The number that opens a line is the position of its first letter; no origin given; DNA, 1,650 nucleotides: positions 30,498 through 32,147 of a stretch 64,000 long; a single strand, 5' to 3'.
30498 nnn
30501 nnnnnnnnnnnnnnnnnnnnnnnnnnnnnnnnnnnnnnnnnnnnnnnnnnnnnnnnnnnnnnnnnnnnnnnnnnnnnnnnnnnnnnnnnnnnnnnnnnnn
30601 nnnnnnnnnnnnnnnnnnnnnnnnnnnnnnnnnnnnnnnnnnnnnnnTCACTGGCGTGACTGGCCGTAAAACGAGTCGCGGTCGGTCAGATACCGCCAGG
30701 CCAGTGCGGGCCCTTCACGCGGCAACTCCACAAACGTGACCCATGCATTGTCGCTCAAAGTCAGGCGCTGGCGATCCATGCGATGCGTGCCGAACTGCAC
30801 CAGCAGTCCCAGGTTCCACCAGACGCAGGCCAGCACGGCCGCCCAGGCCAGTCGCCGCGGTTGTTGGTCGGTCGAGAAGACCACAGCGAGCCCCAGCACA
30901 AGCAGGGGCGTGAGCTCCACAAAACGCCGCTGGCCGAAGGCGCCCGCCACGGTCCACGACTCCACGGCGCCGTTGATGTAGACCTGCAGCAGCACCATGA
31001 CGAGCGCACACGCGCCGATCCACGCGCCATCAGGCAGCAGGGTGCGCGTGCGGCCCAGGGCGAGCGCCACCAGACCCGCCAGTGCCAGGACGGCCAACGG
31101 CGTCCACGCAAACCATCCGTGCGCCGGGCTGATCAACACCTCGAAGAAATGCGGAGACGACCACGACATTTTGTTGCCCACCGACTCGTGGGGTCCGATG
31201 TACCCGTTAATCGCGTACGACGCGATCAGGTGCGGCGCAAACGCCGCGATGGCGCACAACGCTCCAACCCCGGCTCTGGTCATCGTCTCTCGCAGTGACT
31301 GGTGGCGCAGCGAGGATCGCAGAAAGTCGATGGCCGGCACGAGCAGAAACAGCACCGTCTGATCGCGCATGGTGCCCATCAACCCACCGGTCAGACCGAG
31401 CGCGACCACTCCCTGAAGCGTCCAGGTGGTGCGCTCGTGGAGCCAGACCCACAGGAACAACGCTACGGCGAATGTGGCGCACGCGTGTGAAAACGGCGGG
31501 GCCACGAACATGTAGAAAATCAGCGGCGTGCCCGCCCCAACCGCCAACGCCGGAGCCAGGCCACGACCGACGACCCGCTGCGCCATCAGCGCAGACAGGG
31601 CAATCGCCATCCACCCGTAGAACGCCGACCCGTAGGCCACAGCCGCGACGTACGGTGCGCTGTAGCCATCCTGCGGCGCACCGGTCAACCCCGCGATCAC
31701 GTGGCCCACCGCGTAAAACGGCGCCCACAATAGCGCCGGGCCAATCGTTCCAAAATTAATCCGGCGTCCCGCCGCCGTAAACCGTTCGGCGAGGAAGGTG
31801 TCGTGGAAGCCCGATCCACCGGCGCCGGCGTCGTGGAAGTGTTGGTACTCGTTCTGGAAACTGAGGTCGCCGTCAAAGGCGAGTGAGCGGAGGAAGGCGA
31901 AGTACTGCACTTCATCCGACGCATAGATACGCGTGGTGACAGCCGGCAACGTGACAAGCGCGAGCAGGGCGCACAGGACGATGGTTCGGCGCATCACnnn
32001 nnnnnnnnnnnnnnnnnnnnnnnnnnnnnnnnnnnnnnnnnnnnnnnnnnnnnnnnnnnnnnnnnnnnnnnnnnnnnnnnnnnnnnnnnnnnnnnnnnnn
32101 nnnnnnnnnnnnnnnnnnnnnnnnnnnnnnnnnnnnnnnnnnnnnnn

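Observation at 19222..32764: Ten-gene translationally coupled glycosylation operon rich in GT-C-type membrane enzymes and lacking canonical polysaccharide export or priming genes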

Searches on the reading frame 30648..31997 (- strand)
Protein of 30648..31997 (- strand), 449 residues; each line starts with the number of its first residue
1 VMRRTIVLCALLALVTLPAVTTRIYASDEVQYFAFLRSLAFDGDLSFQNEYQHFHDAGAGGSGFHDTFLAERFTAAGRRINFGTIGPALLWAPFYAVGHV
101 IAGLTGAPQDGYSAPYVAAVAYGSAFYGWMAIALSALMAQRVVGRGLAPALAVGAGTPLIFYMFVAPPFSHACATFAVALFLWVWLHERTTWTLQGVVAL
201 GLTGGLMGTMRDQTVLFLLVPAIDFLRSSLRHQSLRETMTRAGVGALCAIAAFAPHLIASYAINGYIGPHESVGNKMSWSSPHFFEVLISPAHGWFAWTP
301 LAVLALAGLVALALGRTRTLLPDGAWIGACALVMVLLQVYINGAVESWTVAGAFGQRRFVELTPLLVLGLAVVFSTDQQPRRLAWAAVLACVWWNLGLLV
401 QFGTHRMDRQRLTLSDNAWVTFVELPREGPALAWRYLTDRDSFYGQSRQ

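Call 4: search_protein_families(library=pfam, proteins=[window:30648-31997:-], max_evalue=0.01)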
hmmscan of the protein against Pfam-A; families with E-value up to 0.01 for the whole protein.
window:30648-31997:- (449 aa): 0 families

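Call 7: search_protein_families(library=ncbifam, proteins=[window:30648-31997:-], max_evalue=0.01)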
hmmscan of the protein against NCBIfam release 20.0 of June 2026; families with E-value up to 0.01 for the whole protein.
window:30648-31997:- (449 aa): 0 families

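Call 33: find_homologous_proteins(query=window:30648-31997:-, max_evalue=0.001)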
Query window:30648-31997:- (449 aa): 2308 proteins with E <= 0.001 among 8000 candidates; the best 120 are listed.
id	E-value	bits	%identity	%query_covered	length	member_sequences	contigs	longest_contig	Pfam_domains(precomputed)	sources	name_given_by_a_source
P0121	1.6e-294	995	98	100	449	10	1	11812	-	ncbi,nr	ncbi:MAG: hypothetical protein O2917_01750 [Acidobacteria bacterium]|nr:hypothetical protein [Acidob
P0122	9.4e-277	936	93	100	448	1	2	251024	-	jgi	jgi:hypothetical protein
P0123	1.8e-276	935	93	100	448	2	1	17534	-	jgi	-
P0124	5.0e-240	815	79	100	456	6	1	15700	-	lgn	-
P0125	5.7e-239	812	80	100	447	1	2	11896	-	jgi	jgi:hypothetical protein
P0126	9.9e-239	811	79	100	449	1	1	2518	-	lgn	-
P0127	8.0e-238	808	79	100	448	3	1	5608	-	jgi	jgi:hypothetical protein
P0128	4.1e-237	805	80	100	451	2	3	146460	-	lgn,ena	-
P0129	1.3e-236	804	80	100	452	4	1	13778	-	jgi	-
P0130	2.6e-236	803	80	100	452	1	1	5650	-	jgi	jgi:hypothetical protein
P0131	3.8e-236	802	79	100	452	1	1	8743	-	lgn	-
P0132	1.1e-235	801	79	100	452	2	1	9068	-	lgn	-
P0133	1.3e-235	801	79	100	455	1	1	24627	-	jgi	-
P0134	1.5e-234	797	78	100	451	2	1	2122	-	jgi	jgi:hypothetical protein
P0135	1.7e-234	797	77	100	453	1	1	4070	-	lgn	-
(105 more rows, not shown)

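Call 51: search_protein_representatives(alignment_id=A2)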
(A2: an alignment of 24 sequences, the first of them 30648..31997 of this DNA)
Query: 24 sequences, 453 profile positions. Proteins with E-value up to 0.001 (for the whole library): 7818; up to 1e-10: 5672; up to 1e-30: 1302. The best 150 are listed.
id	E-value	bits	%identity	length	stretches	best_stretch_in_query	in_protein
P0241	1.5e-168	577.6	-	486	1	5-451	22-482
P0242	1.7e-165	567.6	-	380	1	5-363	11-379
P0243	2.3e-162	557.3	-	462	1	5-450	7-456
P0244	4.9e-126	437.5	-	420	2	106-322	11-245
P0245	3.5e-122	424.8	-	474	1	7-449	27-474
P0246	2.9e-119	415.2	-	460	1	9-450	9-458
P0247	8.0e-119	413.7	-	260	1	196-453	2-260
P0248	7.5e-118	410.5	-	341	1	3-296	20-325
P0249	3.7e-112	391.7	-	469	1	9-449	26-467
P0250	6.8e-112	390.9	-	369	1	3-283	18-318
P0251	2.8e-111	388.8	-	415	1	7-291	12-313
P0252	3.0e-109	382.1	-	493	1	5-449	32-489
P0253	6.5e-107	374.4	-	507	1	5-450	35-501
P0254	6.1e-105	368.0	-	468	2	137-405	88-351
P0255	1.6e-104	366.6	-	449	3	215-382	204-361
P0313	6.9e-70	252.4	-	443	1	9-415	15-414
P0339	3.4e-64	233.7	-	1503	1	18-404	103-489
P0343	2.2e-63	231.0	-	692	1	27-405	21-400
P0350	1.8e-62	227.9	-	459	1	10-442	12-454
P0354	5.5e-62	226.4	-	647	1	10-407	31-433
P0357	8.1e-62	225.8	-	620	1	7-406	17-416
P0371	2.0e-60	221.2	-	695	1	28-410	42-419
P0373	2.9e-60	220.7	-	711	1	26-437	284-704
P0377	1.1e-59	218.7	-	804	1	8-414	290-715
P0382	1.0e-58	215.6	-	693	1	5-414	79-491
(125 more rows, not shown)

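Call 53: search_protein_families(library=ncbifam, alignment_id=A3, max_evalue=0.001)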
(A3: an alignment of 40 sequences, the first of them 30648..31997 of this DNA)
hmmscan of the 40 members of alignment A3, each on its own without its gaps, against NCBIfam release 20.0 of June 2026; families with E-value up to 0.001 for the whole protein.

A. member 1, window:30648-31997:- (449 aa): 0 families

B. families by the number of members that match (of 40 scanned): 21 families
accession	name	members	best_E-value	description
NF047440.1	LA3751_2_3_fam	27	2.4e-19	LA_3751/LA_3752 family putative glycosyltransferase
NF007986.1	PRK10714.1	1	2.6e-17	undecaprenyl-phosphate 4-deoxy-4-formamido-L-arabinose transferase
NF058614.1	PPMAGASynPpgS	1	5.8e-15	polyprenyl-phospho-N-acetylgalactosaminyl synthase PpgS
TIGR04182.1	glyco_TIGR04182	1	1.1e-11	S-layer glycoprotein N-glycosyltransferase AglJ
NF047588.1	GlcsyltransPgfSStrep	1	4.7e-11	glycosyltransferase PgfS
TIGR03937.1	PgaC_IcaA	1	1.5e-10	poly-beta-1,6-N-acetyl-D-glucosamine synthase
NF041391.1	DPhHxTase_Halo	1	2e-10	dolichyl-phosphate hexose transferase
NF007482.0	PRK10073.1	1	2.6e-09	glycosyltransferase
NF010496.0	PRK13915.1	1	4.6e-08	glucosyl-3-phosphoglycerate synthase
NF038302.1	EPS_HpsE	1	2.1e-07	hormogonium polysaccharide biosynthesis glycosyltransferase HpsE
NF041875.1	EPS_EpsD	1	2.3e-07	exopolysaccharide biosynthesis glycosyltransferase EpsD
TIGR04242.1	nodulat_NodC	1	2e-06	chitooligosaccharide synthase NodC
TIGR01376.1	POMP_repeat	1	4.7e-06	polymorphic outer membrane protein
TIGR03469.1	HpnB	1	3.1e-05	hopene-associated glycosyltransferase HpnB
NF051875.1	glycan_WsfD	1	4.8e-05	glycan biosynthesis hexose transferase WsfD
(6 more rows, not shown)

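Call 54: search_protein_families(library=pfam, alignment_id=A3, max_evalue=0.001)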
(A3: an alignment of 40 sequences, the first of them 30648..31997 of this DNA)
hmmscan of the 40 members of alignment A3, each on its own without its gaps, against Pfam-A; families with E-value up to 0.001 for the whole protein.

A. member 1, window:30648-31997:- (449 aa): 0 families

B. families by the number of members that match (of 40 scanned): 6 families
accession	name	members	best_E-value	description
PF13231.12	PMT_2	21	2.7e-10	Dolichyl-phosphate-mannose-protein mannosyltransferase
PF00535.33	Glycos_transf_2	1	8.1e-24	Glycosyl transferase family 2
PF01839.29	FG-GAP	1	1.2e-17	FG-GAP repeat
PF13229.12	Beta_helix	1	1.7e-13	Right handed beta helix region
PF13517.12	FG-GAP_3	1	5.2e-13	FG-GAP-like repeat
PF02415.23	Chlam_PMP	1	1.2e-08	Chlamydia polymorphic membrane protein (Chlamydia_PMP) repeat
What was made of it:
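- Closest known: NCBIfam NF047440, LA_3751/LA_3752 family putative glycosyltransferase. Same: Of 40 distant relatives, 27 hit NF047440 and 21 hit PMT_2 (calls 53, 54).
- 21 of 40 distant family members hit Pfam PMT_2 and 27 of 40 hit the NCBIfam putative-glycosyltransferase model NF047440 (calls 53, 54).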

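Call 55: search_protein_families(library=pfam, proteins=[P0339, P0373, P0377, P0382, P0343, P0354, P0357, P0371], max_evalue=0.001)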
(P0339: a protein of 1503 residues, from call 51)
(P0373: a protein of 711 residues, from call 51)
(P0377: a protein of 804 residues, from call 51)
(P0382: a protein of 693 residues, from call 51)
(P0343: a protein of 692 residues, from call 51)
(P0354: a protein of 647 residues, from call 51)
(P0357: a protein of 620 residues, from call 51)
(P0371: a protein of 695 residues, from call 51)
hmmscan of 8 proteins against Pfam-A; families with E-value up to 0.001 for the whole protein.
P0339 (1503 aa): 4 families
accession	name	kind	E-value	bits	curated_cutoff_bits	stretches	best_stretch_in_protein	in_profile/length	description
PF01839.29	FG-GAP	-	1.2e-17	63.8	22.1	1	1307-1326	2-21/37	FG-GAP repeat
PF13229.12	Beta_helix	-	1.7e-13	50.9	25.9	2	865-988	44-156/158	Right handed beta helix region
PF13517.12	FG-GAP_3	-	5.2e-13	49.8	26.9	0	1279-1324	18-60/61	FG-GAP-like repeat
PF02415.23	Chlam_PMP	-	1.2e-08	34.7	20.6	0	1012-1028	1-18/19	Chlamydia polymorphic membrane protein (Chlamydia_PMP) repeat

P0373 (711 aa): 1 family
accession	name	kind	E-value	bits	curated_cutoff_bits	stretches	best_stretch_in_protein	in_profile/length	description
PF00535.33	Glycos_transf_2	-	8.1e-24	84.9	23.3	1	4-173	2-163/168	Glycosyl transferase family 2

P0377 (804 aa): 0 families

P0382 (693 aa): 1 family
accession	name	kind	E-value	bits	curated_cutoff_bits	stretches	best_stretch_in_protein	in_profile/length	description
PF13231.12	PMT_2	-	2.7e-10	41.1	26.1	1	194-329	23-151/160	Dolichyl-phosphate-mannose-protein mannosyltransferase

P0343 (692 aa): 0 families

P0354 (647 aa): 0 families

P0357 (620 aa): 1 family
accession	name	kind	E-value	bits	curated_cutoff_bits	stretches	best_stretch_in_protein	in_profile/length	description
PF13231.12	PMT_2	-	1e-07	32.8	26.1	1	125-233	21-126/160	Dolichyl-phosphate-mannose-protein mannosyltransferase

P0371 (695 aa): 0 families
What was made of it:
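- This hints at a polyprenyl-phosphate-sugar donor (calls 53, 55).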

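Call 56: predict_structure(alignment_id=A2)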
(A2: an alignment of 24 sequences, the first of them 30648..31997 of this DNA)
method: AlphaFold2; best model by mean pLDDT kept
length: 449 residues; sequences in the alignment: 24
mean_pLDDT: 84.7   pTM: 0.89
mean pLDDT of the five models: 84.7, 84.6, 84.4, 81.3, 80.8
residues with pLDDT >= 90: 195; 70-90: 193; 50-70: 56; < 50: 5
segments of 3 or more residues with pLDDT < 50: 351-353
pLDDT, mean of each block of 10 residues (from residue 1): 87 89 72 84 78 71 67 73 79 94 93 89 94 97 94 92 84 94 95 95 93 85 92 87 95 89 77 62 75 83 96 94 94 93 66 67 97 86 92 88 68 82 86 82 60
secondary structure, 60 per line:
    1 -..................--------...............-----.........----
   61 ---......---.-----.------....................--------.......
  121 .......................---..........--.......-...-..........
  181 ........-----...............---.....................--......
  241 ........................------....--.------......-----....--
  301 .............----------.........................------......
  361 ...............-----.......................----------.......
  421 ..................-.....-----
elements in order: H2-19 H28-42 H48-56 H64-69 H86-105 H114-143 H147-156 H159-165 H171-188 H194-208 H212-232 H235-264 H271-274 H284-289 H295-298 H301-313 H324-344 H355-375 H381-403 H414-438 H440-444
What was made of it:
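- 30648..31997 (-): Short GT-C glycosyltransferase (paralog C, 449 aa). About 13 TM helices and no extra domain. It represents a large Pfam-less family. AF2 pLDDT 84.7, pTM 0.89 (call 56).
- On GT-C glycosyltransferase superfamily (paralogs A, B, C): In paralog C, helices 28-42, 48-56 and 64-69 follow TM1 (call 56).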

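Call 59: fold_search(model_id=the predicted structure, library=pdb)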
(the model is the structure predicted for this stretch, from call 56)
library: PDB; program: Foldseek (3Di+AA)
matches with E <= 10: 364; with E <= 0.001: 7
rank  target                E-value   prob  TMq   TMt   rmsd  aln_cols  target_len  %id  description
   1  8age_A                1.5e-04  1.00  0.44  0.33  13.4       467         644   14  Structure of yeast oligosaccharylransferase complex with acceptor peptide bound (released 2022-12-07)
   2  5f15                  3.3e-04  1.00  0.54  0.46   8.7       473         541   14  Crystal Structure of ArnT from Cupriavidus metallidurans bound to Undecaprenyl phosphate (released 2016-02-17)
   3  9s6t_A                3.4e-04  1.00  0.55  0.52   5.6       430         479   11  Ternary cryo-EM structure of chicken ALG12 with Dol25-PP-GlcNAc2Man7, Dol25-P-Man, and Fab (released 2026-03-18)
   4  6ezn_F                5.9e-04  1.00  0.43  0.31  14.6       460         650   16  Cryo-EM structure of the yeast oligosaccharyltransferase (OST) complex (released 2018-01-17)
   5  7oci_F                7.3e-04  1.00  0.42  0.32  13.3       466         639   15  Cryo-EM structure of yeast Ost6p containing oligosaccharyltransferase complex (released 2022-02-16)
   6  8agb_A                7.9e-04  1.00  0.43  0.32  14.3       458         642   14  Structure of yeast oligosaccharylransferase complex with lipid-linked oligosaccharide bound (released 2022-12-07)
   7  8b6l_I                9.4e-04  1.00  0.42  0.30  12.4       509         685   14  Subtomogram average of the human Sec61-TRAP-OSTA-translocon (released 2022-12-07)
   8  8pn9_A                1.3e-03  1.00  0.47  0.34  14.1       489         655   14  Structure of human oligosaccharyltransferase OST-A complex bound to NGI-1 (released 2024-05-08)
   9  7bvc_A                1.4e-03  1.00  0.51  0.25  12.4       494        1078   14  Cryo-EM structure of Mycobacterium smegmatis arabinosyltransferase EmbA-EmbB-AcpM2 in complex with ethambutol (released 2020-04-29)
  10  8agc_A                2.1e-03  1.00  0.47  0.33  11.0       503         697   13  Structure of yeast oligosaccharylransferase complex with lipid-linked oligosaccharide and non-acceptor peptide bound (released 2022-12-07)
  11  7e9s_A                2.5e-03  1.00  0.48  0.28  13.2       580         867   12  Archaeal oligosaccharyltransferase AglB from Archaeoglobus fulgidus in complex with an inhibitory peptide and a dolich (released 2021-09-08)
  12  8if8_B                3.3e-03  1.00  0.43  0.34  15.1       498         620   15  Arabinosyltransferase AftA (released 2023-05-31)
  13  6s7t_A                3.3e-03  1.00  0.40  0.28  12.4       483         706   14  Cryo-EM structure of human oligosaccharyltransferase complex OST-B (released 2019-12-18)
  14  9n9j_I                3.9e-03  1.00  0.39  0.27  17.1       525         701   12  Structure of a GRP94 folding intermediate engaged with a CCDC134- and FKBP11-bound secretory translocon (released 2025-11-19)
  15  9s6r_A                4.1e-03  1.00  0.47  0.53  10.9       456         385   10  Ternary cryo-EM structure of yeast ALG3 with Dol25-PP-GlcNAc2Man5, Dol25-P-Man, and Fab (released 2026-03-18)
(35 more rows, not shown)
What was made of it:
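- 30648..31997 (-): The top 37 Foldseek PDB hits are all GT-C enzymes: STT3 E 1.5e-4, ArnT TMq 0.54, ALG12 TMq 0.55 (call 59).
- On PIM/LM/LAM pathway: PimE E 0.08, TM 0.26 (call 59).
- Closest known: Mycobacterial/corynebacterial PIM -> LM/LAM pathway. Different: PimE is a poor match (E 0.08, TM 0.26; call 59).
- Closest known: Eukaryotic dolichol. Same: ALG12, ALG3, ALG9, STT3 and AglB are all significant structural neighbours (call 59).
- ALG12, ALG3 and ALG9 are also among the hits (call 59). ArnT is among the best structural matches (TMq 0.54, call 59).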

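Call 61: find_homologous_proteins(query=P0373, max_evalue=1e-10)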
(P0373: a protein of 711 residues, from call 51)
Query P0373 (711 aa): 97 proteins with E <= 1e-10 among 8000 candidates.
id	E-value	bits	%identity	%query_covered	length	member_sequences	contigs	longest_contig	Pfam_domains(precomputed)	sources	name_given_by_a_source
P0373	0.0e+0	1581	100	100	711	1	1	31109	PF00535.33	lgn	-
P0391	1.1e-128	449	47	62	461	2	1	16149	-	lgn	-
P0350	3.8e-112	394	42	60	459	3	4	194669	-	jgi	jgi:hypothetical protein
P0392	5.1e-112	394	43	60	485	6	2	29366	-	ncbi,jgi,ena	-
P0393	2.4e-110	388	45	60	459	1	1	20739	PF13231.13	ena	-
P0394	1.9e-72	263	54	33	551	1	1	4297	PF14559.13,PF13371.13,PF00515.35,PF12895.14,PF13424.13,PF09613.17,PF13432.13,PF13428.13,PF13181.13,PF00535.33,PF07719.24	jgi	jgi:dolichol-phosphate mannosyltransferase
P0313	9.4e-72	261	37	64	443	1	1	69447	PF13231.13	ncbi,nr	ncbi:MAG: glycosyltransferase family 39 protein [bacterium]|nr:glycosyltransferase family 39 protein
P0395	9.0e-71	257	51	35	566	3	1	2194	PF14559.13,PF00515.35,PF12895.14,PF13424.13,PF13432.13,PF13428.13,PF13181.13,PF00535.33,PF07719.24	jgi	-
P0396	1.4e-68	250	50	36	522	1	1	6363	PF14559.13,PF00535.33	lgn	-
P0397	6.5e-67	245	51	33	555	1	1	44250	PF13431.13,PF09613.17,PF13428.13,PF00535.33,PF14559.13,PF13371.13,PF00515.35,PF12895.14,PF13424.13,PF13432.13,PF13181.13,PF07719.24,PF13174.13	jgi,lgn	jgi:dolichol-phosphate mannosyltransferase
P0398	4.7e-66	242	42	32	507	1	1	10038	PF13641.13,PF00535.33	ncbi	ncbi:MAG: glycosyltransferase [bacterium]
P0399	1.3e-65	240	33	63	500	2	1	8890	-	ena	-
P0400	1.7e-65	240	39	33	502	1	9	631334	PF13641.13,PF00535.33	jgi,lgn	jgi:dolichol-phosphate mannosyltransferase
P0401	1.9e-65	240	50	33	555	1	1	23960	PF23914.2,PF25062.2,PF09613.17,PF13428.13,PF00535.33,PF14559.13,PF24575.2,PF13371.13,PF00515.35,PF12895.14,PF13424.13,PF13432.13,PF13181.13,PF14561.13,PF07719.24,PF20308.5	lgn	-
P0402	5.7e-65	238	38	33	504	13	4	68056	PF13641.13,PF00535.33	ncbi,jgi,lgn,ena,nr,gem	ncbi:MAG TPA: glycosyltransferase [bacterium]|nr:glycosyltransferase [bacterium]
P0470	1.6e-36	144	32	51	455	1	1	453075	-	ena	-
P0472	9.4e-36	142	29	49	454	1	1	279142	-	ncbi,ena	-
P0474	3.3e-34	137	30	55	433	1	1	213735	-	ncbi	-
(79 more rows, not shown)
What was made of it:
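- The GT2 fusion is a single sequence from one contig (call 61).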

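Call 62: find_encoding_contigs(protein=P0373, flank=10000, max_places=2)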
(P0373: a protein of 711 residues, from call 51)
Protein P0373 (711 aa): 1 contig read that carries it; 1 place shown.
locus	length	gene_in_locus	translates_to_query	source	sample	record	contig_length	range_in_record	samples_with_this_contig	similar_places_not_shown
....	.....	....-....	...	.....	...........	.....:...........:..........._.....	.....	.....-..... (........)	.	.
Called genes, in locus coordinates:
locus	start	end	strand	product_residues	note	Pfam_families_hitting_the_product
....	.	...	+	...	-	?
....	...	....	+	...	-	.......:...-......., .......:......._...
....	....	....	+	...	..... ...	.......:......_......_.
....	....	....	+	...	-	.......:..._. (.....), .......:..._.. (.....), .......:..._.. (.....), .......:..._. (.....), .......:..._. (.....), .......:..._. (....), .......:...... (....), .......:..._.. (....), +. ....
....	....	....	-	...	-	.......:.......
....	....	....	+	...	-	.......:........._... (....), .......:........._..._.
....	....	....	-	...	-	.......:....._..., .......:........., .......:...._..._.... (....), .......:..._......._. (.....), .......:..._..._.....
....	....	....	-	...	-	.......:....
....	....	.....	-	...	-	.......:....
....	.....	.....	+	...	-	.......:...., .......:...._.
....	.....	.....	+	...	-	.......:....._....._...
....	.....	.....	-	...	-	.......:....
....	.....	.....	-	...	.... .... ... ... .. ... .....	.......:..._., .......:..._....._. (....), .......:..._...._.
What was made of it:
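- Tried and rejected: It is real in the database but is a single sequence on one contig (calls 61, 62).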

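Call 63: find_encoding_contigs(protein=P0350, flank=10000, max_places=2)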
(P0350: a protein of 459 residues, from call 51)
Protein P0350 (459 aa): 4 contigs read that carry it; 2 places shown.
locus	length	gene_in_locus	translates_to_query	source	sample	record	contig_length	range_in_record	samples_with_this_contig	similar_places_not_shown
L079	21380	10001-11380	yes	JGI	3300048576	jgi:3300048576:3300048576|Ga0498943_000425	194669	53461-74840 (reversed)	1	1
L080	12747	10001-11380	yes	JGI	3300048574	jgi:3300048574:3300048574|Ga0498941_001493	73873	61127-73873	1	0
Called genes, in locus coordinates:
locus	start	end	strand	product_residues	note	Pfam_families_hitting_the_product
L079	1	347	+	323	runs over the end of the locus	PF13623:SurA_N_2 (weak), PF13624:SurA_N_3, PF13145:Rotamase_2, PF13616:Rotamase_3, PF00639:Rotamase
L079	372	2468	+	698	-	PF02092:tRNA_synt_2f, PF05746:DALR_1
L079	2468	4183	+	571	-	PF01368:DHH, PF02272:DHHA1, PF17768:RecJ_OB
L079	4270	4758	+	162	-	PF08334:T2SSG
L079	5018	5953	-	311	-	PF00294:PfkB, PF08543:Phos_pyr_kin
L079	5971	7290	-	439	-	PF02885:Glycos_trans_3N, PF00591:Glycos_transf_3, PF07831:PYNP_C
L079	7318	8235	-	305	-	PF02653:BPD_transp_2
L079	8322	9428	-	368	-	PF02463:SMC_N, PF13175:AAA_15, PF13476:AAA_23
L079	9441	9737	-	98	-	-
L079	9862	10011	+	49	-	-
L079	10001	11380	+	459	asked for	-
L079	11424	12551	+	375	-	PF13529:Peptidase_C39_2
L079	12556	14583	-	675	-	PF17764:PriA_3primeBD, PF00270:DEAD, PF04851:ResIII, PF18319:Zn_ribbon_PriA, PF00271:Helicase_C, PF18074:PriA_C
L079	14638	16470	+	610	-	-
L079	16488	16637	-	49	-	-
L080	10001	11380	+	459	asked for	-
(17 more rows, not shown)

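Call 72: find_encoding_contigs(protein=P0313, flank=8000, max_places=1)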
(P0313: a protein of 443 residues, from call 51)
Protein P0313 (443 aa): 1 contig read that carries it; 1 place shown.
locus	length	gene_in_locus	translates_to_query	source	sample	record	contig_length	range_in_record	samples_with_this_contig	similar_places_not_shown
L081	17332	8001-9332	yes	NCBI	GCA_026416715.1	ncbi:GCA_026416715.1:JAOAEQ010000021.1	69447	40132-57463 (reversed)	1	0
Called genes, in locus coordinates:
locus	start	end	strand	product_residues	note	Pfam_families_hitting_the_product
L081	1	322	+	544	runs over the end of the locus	PF10079:Rossmann-like_BshC, PF24850:CC_BshC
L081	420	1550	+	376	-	PF13439:Glyco_transf_4, PF13579:Glyco_trans_4_4, PF13477:Glyco_trans_4_2, PF20706:GT4-conflict, PF00534:Glycos_transf_1, PF13692:Glyco_trans_1_4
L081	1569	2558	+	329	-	PF00288:GHMP_kinases_N, PF08544:GHMP_kinases_C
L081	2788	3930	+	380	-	PF00438:S-AdoMet_synt_N, PF02772:S-AdoMet_synt_M, PF02773:S-AdoMet_synt_C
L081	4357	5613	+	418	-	PF05221:AdoHcyase, PF02826:2-Hacid_dh_C, PF00670:AdoHcyase_NAD, PF07991:KARI_N (weak)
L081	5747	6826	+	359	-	PF01321:Creatinase_N, PF00557:Peptidase_M24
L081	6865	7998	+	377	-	-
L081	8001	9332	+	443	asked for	PF13231:PMT_2 (weak)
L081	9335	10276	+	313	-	PF01745:IPT (weak), PF01715:IPPT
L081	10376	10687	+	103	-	PF17209:Hfq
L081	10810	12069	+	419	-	PF13167:GTP-bdg_N, PF16360:GTP-bdg_M, PF00350:Dynamin_N (faint), PF01926:MMR_HSR1, PF02421:FeoB_N (weak)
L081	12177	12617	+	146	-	PF00293:NUDIX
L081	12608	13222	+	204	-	PF01066:CDP-OH_P_transf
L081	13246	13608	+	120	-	PF06262:Zincin_1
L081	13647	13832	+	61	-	-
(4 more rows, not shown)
